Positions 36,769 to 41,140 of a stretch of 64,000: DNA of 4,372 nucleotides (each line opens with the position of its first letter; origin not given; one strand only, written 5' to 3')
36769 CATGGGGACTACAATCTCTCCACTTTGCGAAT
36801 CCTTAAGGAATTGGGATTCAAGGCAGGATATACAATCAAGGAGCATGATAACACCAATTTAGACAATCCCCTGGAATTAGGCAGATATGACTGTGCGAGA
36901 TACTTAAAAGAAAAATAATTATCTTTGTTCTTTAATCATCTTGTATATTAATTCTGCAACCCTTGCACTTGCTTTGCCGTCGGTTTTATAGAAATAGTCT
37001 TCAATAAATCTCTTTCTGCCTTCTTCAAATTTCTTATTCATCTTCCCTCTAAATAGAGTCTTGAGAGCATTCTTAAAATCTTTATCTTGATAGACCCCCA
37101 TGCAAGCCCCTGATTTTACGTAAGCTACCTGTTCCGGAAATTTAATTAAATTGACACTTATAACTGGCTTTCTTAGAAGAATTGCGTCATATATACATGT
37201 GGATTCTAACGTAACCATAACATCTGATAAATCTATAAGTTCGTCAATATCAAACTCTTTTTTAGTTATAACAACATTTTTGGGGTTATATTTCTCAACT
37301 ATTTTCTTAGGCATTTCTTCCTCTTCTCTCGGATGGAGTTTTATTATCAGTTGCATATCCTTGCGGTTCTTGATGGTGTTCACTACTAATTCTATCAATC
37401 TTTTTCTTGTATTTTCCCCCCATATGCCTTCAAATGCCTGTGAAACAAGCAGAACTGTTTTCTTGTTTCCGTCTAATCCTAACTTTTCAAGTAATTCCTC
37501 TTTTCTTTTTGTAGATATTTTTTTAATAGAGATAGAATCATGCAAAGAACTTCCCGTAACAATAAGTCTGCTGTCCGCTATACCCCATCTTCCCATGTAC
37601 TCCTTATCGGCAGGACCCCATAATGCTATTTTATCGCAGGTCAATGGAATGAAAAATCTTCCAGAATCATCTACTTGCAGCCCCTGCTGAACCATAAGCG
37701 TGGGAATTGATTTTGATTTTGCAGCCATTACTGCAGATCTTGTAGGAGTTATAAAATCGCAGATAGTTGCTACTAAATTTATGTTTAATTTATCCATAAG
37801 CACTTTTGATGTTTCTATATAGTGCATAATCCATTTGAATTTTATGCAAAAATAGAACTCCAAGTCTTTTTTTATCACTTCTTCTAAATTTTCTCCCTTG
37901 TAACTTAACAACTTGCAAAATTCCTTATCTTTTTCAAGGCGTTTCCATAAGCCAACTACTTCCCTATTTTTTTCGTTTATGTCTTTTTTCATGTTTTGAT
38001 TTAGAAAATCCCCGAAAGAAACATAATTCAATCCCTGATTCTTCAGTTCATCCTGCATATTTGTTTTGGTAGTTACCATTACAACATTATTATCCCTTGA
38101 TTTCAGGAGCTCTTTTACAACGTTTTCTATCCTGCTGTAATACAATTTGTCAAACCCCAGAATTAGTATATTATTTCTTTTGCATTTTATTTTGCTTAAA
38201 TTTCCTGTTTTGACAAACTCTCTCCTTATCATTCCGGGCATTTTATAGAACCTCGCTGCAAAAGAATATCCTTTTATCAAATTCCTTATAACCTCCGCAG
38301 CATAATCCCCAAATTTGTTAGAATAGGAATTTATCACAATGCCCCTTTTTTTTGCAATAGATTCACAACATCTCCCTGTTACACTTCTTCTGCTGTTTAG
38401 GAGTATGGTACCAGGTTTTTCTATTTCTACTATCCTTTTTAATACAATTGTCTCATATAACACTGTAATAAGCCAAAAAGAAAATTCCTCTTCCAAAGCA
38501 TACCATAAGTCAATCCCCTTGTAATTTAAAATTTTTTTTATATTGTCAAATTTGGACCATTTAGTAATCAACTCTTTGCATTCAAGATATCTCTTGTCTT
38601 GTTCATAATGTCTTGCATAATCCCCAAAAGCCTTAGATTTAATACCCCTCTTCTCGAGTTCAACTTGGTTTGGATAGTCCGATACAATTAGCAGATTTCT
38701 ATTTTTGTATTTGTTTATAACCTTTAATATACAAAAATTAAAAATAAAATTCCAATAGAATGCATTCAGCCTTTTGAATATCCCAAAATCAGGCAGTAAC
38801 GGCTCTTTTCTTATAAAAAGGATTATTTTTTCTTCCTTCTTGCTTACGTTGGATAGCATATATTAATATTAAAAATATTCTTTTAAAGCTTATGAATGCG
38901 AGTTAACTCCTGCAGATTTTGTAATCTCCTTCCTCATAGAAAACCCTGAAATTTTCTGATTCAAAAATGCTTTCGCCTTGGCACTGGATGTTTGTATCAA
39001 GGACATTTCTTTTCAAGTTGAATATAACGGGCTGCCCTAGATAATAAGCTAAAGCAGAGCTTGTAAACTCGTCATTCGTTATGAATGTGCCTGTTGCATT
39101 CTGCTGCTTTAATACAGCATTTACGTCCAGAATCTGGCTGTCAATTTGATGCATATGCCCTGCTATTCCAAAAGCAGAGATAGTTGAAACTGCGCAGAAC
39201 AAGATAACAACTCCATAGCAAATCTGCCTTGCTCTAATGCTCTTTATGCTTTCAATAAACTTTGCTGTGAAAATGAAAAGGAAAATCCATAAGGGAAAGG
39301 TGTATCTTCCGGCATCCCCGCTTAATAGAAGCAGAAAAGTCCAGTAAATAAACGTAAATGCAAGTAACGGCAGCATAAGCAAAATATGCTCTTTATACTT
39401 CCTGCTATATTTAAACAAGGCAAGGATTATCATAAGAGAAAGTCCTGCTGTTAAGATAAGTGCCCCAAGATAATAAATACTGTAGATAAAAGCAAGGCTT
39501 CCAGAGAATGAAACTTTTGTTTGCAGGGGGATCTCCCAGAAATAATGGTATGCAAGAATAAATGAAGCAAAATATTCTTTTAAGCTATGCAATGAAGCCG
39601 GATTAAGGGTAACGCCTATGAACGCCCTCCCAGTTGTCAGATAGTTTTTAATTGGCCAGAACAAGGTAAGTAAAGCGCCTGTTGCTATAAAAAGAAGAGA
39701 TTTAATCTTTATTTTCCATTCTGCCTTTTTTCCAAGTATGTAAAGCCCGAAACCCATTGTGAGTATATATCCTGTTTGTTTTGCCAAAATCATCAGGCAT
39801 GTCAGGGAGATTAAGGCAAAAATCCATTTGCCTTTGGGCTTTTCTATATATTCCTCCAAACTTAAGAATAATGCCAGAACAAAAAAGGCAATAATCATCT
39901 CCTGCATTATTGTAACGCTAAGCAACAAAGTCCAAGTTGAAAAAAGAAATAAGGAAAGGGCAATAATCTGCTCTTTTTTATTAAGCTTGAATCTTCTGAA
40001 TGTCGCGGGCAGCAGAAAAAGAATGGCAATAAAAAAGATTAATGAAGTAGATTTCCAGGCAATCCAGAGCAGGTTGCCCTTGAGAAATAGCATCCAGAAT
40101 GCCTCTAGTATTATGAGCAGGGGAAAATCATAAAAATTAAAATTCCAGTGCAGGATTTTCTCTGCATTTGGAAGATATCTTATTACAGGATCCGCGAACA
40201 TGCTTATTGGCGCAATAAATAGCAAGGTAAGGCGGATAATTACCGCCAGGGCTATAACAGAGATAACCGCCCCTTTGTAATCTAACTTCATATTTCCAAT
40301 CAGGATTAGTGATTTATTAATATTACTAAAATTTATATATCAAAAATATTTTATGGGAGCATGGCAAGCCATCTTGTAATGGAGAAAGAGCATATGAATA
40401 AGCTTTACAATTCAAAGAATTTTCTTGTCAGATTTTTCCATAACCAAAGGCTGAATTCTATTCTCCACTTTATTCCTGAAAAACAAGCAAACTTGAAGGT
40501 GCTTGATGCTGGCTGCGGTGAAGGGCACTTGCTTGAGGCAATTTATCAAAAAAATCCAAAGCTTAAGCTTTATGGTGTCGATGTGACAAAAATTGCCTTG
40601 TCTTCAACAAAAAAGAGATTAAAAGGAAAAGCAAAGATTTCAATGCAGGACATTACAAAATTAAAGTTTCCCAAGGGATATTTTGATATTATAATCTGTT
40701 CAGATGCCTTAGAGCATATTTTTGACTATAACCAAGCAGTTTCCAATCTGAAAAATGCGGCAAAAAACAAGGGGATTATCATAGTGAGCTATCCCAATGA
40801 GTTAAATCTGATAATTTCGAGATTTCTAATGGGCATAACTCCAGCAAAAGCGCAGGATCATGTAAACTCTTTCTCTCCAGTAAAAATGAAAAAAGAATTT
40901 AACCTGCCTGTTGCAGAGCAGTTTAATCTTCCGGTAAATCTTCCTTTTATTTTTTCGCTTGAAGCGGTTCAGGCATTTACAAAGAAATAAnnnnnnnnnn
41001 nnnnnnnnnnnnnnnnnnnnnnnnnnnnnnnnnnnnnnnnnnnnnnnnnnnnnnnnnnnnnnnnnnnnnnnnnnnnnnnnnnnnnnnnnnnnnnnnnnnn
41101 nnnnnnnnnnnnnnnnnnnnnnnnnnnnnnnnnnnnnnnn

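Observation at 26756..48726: Six paralogous B12-binding radical SAM enzymes spread through one surface-glycan cluster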

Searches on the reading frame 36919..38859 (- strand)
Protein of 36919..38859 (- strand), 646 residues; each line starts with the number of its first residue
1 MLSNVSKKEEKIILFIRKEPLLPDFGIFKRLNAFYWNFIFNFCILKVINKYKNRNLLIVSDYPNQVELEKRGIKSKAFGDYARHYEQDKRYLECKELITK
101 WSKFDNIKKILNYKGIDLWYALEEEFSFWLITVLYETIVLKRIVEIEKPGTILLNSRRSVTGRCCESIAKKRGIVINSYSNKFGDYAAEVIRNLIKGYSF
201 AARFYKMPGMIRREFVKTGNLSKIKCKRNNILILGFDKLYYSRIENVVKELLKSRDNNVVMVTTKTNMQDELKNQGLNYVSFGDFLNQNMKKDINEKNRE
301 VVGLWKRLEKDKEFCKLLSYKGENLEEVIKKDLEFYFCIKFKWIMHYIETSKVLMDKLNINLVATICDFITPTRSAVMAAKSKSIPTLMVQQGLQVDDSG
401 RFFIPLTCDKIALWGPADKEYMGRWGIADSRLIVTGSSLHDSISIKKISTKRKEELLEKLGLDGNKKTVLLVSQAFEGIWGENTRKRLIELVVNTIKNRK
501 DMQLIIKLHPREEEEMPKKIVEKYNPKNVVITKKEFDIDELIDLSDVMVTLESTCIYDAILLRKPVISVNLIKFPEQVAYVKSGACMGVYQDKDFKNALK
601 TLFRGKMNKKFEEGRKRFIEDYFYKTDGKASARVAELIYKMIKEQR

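Call 6: search_protein_families(library=pfam, proteins=[window:36919-38859:-], max_evalue=0.01)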
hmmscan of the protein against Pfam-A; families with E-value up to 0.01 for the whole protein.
window:36919-38859:- (646 aa): 7 families
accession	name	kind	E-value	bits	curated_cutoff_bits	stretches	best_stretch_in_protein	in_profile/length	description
PF02350.25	Epimerase_2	-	4.1e-09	36.2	30.6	1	348-638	56-346/347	UDP-N-acetylglucosamine 2-epimerase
PF04464.20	Glyphos_transf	-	1.3e-08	34.7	22.1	1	427-639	155-366/367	CDP-Glycerol:Poly(glycerophosphate) glycerophosphotransferase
PF07388.17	A-2_8-polyST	-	1.5e-07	31.7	23.3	1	463-544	202-286/316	Alpha-2,8-polysialyltransferase (POLYST)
PF04007.18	DUF354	-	9e-07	28.7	22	1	386-573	105-289/349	Protein of unknown function (DUF354)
PF05159.20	Capsule_synth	-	1.6e-05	24.9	20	1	460-567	139-259/310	Capsule polysaccharide biosynthesis protein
PF00534.26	Glycos_transf_1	-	7.8e-05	22.7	26.4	1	454-613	3-167/172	Glycosyl transferases group 1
PF13207.12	AAA_17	-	0.005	17.6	27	0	482-531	51-107/136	AAA domain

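Call 30: search_protein_families(library=ncbifam, proteins=[window:36919-38859:-], max_evalue=0.001)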
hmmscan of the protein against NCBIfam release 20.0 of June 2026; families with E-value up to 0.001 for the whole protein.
window:36919-38859:- (646 aa): 2 families
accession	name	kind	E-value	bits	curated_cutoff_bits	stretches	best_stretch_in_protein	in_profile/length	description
NF046086.1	BFO_1060_trans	domain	1.3e-29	103.5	200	2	480-643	199-365/365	BFO_1060 family glycosyltransferase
TIGR04396.2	surf_polysacc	subfamily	2.8e-18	66.3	125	1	481-645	203-366/427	surface carbohydrate biosynthesis protein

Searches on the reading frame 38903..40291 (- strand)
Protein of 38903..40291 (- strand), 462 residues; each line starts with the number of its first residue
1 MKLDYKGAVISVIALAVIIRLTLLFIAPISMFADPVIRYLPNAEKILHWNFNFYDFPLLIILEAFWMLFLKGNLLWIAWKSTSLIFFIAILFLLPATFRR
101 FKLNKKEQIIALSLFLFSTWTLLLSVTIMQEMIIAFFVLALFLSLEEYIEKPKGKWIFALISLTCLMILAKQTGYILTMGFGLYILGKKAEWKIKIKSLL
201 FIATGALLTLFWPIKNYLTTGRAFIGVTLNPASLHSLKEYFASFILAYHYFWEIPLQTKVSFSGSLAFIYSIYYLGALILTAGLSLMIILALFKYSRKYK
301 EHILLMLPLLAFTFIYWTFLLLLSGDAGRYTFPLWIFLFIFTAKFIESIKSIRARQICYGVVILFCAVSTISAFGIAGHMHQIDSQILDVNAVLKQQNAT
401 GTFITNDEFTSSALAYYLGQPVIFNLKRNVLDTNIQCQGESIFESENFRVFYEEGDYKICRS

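Call 6: search_protein_families(library=pfam, proteins=[window:38903-40291:-], max_evalue=0.01)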
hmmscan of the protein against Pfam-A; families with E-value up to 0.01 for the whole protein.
window:38903-40291:- (462 aa): 0 families

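Call 22: search_protein_families(library=pfam, proteins=[window:38903-40291:-], max_evalue=1)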
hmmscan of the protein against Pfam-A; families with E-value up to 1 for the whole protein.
window:38903-40291:- (462 aa): 1 family
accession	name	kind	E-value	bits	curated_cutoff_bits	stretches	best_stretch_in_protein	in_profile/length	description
PF13231.12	PMT_2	-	0.019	15.6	26.1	1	84-210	29-153/160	Dolichyl-phosphate-mannose-protein mannosyltransferase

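Call 30: search_protein_families(library=ncbifam, proteins=[window:38903-40291:-], max_evalue=0.001)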
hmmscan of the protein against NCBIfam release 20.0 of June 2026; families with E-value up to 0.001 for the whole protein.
window:38903-40291:- (462 aa): 1 family
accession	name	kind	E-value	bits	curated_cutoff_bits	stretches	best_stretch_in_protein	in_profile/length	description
NF047440.1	LA3751_2_3_fam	subfamily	4.3e-05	22.5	200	1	82-424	104-432/460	LA_3751/LA_3752 family putative glycosyltransferase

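Call 70: search_solved_structures(query=A4, max_evalue=1)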
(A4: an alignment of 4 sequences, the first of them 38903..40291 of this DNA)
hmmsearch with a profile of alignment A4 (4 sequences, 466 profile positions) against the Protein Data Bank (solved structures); distinct sequences matched with E-value up to 1: 0.

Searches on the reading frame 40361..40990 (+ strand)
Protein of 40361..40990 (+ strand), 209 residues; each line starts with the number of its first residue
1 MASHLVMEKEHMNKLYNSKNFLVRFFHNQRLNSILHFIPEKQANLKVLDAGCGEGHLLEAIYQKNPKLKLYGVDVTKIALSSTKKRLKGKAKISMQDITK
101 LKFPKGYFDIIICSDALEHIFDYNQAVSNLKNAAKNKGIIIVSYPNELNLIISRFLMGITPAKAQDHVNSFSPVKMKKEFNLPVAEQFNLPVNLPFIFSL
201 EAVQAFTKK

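Call 6: search_protein_families(library=pfam, proteins=[window:40361-40990:+], max_evalue=0.01)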
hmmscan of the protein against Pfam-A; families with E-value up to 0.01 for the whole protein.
window:40361-40990:+ (209 aa): 17 families
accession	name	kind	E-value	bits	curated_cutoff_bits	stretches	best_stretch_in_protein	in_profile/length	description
PF13847.12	Methyltransf_31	-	1.6e-20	73.7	27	1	42-147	2-114/145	Methyltransferase domain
PF13489.12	Methyltransf_23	-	1.9e-17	63.9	27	1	30-180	8-154/164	Methyltransferase domain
PF08241.18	Methyltransf_11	-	2.3e-16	60.6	21.2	1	48-142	1-95/95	Methyltransferase domain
PF13649.12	Methyltransf_25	-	1.5e-15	58.1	27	1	47-138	1-97/97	Methyltransferase domain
PF08242.18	Methyltransf_12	-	4.9e-15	56.5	30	1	48-140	1-98/98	Methyltransferase domain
PF05175.20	MTS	-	2.4e-07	31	23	1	37-113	26-104/170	Methyltransferase small domain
PF05401.17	NodS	-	4.9e-07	30.2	24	1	26-133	26-132/201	Nodulation protein S (NodS)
PF07021.18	MetW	-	4.7e-06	26.8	21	1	43-146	13-111/193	Methionine biosynthesis protein MetW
PF01209.24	Ubie_methyltran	-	8.2e-06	25.8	20.1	1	16-142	20-151/233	ubiE/COQ5 methyltransferase family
PF01728.25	FtsJ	-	5.6e-05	23.6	24.1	1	43-113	21-97/181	FtsJ-like methyltransferase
PF13679.12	Methyltransf_32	-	6.3e-05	23.4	27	1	32-86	14-72/143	Methyltransferase domain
PF03291.22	mRNA_G-N7_MeTrfase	-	0.00013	21.6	26.6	1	14-116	28-126/315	mRNA (guanine-N(7))-methyltransferase domain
PF06325.19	PrmA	-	0.00028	20.9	22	1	42-143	160-259/296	Ribosomal protein L11 methyltransferase (PrmA)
PF23525.1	Methyltransf_36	-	0.0003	20.5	27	1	42-88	39-97/268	AprA MT2-like domain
PF05219.18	DREV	-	0.00044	19.9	26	1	5-143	54-187/265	DREV methyltransferase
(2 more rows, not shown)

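Call 30: search_protein_families(library=ncbifam, proteins=[window:40361-40990:+], max_evalue=0.001)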
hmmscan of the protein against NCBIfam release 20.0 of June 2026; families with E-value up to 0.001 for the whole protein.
window:40361-40990:+ (209 aa): 36 families (the best 25 are shown)
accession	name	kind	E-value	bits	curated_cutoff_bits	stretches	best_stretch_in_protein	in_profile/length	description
TIGR02072.1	BioC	equivalog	1.6e-18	67.4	184.95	1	32-175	21-161/244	malonyl-ACP O-methyltransferase BioC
TIGR01983.1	UbiG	equivalog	4.2e-13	49.1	102.95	1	33-146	45-155/228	bifunctional 2-polyprenyl-6-hydroxyphenol methylase/3-demethylubiquinol 3-O-methyltransferase UbiG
NF045667.1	MTase_DVU1556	equivalog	7.1e-11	42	155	1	42-143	21-120/213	DVU_1556 family methyltransferase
TIGR02021.1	BchM-ChlM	equivalog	2e-09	37.2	158.9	1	23-158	33-170/218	magnesium protoporphyrin IX methyltransferase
TIGR04074.1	bacter_Hen1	equivalog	6.2e-09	34.9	340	1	24-92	264-331/462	3' terminal RNA ribose 2'-O-methyltransferase Hen1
NF008300.0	PRK11088.1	equivalog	6.3e-09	35.7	303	1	33-151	73-188/272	23S rRNA (guanine(745)-N(1))-methyltransferase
TIGR02081.1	metW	equivalog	9.5e-09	35.1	189.5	1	31-146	4-111/194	methionine biosynthesis protein MetW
NF002463.0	PRK01683.1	equivalog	9.7e-09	35.2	297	1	35-149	24-135/258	trans-aconitate 2-methyltransferase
TIGR01934.1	MenG_MenH_UbiE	subfamily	2.7e-08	33.4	158.35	1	40-142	36-141/223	ubiquinone/menaquinone biosynthesis methyltransferase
NF001244.0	PRK00216.1-5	equivalog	5.5e-08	32.4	216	1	40-142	46-153/236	bifunctional demethylmenaquinone methyltransferase/2-methoxy-6-polyprenyl-1,4-benzoquinol methylase UbiE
TIGR03534.1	RF_mod_PrmC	equivalog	3e-07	30.2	199.1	1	33-113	79-162/253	peptide chain release factor N(5)-glutamine methyltransferase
NF007610.0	PRK10258.1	equivalog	3.7e-07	29.7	342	1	30-200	30-195/251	malonyl-ACP O-methyltransferase BioC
NF008264.0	PRK11036.1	equivalog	9e-07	28.6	366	1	28-159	31-164/261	tRNA uridine 5-oxyacetic acid(34) methyltransferase CmoM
NF010703.0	PRK14103.1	equivalog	1.3e-06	28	320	1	31-146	18-128/256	trans-aconitate 2-methyltransferase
NF004452.0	PRK05785.1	equivalog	1.4e-06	28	207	1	10-146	16-150/228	hypothetical protein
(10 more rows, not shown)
